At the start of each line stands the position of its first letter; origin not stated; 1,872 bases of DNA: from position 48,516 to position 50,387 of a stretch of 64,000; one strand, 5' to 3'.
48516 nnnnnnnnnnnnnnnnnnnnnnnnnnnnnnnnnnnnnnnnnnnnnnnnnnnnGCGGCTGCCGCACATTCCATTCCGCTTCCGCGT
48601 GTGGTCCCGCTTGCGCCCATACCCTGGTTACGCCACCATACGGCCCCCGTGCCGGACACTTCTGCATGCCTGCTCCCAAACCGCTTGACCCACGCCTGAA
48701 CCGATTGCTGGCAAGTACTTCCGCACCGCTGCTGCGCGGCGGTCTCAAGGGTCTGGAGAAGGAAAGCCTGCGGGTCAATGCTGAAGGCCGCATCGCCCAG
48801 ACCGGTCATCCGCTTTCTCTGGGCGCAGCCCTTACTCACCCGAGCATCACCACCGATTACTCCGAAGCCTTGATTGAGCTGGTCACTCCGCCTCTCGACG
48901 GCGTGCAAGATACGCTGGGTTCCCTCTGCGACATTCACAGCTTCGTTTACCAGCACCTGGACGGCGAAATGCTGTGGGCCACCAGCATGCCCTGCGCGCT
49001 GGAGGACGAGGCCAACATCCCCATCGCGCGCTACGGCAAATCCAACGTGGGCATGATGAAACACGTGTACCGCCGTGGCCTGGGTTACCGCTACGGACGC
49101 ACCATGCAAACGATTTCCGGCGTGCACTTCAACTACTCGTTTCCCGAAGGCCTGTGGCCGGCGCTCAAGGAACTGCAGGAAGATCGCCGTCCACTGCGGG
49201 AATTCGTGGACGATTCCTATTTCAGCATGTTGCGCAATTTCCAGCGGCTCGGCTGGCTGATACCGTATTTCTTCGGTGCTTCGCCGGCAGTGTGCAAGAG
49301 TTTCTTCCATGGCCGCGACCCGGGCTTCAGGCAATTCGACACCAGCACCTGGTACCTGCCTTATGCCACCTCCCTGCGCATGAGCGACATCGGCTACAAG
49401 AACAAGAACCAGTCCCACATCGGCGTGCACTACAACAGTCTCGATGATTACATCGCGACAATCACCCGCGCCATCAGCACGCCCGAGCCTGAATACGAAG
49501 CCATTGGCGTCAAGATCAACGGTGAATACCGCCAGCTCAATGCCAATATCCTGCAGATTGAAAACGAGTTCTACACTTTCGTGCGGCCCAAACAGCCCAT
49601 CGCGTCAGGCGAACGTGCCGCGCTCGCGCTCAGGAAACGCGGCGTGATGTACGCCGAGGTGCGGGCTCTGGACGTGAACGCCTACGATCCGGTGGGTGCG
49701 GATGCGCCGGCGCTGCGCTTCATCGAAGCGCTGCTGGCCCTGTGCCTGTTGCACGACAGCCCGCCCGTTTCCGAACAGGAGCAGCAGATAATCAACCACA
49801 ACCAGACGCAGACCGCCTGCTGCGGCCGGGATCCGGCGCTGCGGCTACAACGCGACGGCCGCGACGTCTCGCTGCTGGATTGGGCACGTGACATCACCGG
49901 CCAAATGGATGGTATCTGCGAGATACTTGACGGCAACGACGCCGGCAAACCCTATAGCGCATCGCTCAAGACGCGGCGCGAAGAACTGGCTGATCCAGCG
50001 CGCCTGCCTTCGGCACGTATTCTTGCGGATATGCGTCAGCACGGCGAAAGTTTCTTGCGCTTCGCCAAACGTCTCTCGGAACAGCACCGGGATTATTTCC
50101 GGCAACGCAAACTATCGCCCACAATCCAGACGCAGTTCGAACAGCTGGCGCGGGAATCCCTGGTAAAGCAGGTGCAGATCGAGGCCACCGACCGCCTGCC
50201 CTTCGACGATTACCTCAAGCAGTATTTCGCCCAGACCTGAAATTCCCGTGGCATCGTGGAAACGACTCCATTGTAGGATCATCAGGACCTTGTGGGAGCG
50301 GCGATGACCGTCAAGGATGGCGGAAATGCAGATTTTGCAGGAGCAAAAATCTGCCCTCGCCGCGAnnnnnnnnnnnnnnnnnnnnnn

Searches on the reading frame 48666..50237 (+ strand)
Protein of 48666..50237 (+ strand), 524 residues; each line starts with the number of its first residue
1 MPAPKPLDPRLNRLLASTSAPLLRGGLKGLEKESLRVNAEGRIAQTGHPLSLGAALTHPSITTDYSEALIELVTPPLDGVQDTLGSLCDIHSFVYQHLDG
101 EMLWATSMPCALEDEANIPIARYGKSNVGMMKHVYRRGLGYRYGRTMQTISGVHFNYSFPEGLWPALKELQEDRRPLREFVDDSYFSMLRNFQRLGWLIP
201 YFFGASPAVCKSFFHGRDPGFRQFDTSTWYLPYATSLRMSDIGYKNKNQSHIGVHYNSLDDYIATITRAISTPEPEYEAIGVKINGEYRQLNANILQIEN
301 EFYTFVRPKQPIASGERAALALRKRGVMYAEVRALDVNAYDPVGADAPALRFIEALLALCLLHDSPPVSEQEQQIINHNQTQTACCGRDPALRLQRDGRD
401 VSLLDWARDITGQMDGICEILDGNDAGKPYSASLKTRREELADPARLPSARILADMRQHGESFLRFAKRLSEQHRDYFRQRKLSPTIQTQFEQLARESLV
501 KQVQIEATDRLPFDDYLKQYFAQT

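Call 20: search_protein_families(library=ncbifam, proteins=[window:48666-50237:+], max_evalue=0.001)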
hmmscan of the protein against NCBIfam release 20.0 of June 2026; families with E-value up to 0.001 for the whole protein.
window:48666-50237:+ (524 aa): 3 families
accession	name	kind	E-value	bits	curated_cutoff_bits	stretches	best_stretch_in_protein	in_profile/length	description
TIGR01434.1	glu_cys_ligase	equivalog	4e-171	570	393.3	1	18-519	9-511/512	glutamate--cysteine ligase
NF002688.0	PRK02471.1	equivalog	8.8e-80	269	425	1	19-492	12-432/756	bifunctional glutamate--cysteine ligase GshA/glutathione synthetase GshB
TIGR01435.1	glu_cys_lig_rel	equivalog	1.6e-47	162.2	656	1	24-380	6-317/719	bifunctional glutamate--cysteine ligase/glutathione synthetase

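Call 26: find_encoding_contigs(protein=window:48666-50237:+, flank=2000, max_places=3)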
Protein window:48666-50237:+ (524 aa): 1 contig read that carries it; 1 place shown.
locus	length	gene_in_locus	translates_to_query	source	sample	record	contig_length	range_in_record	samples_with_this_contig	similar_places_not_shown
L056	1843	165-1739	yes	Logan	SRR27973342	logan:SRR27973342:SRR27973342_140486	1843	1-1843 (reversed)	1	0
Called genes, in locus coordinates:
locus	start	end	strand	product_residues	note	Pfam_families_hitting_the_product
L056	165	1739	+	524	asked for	PF04262:Glu_cys_ligase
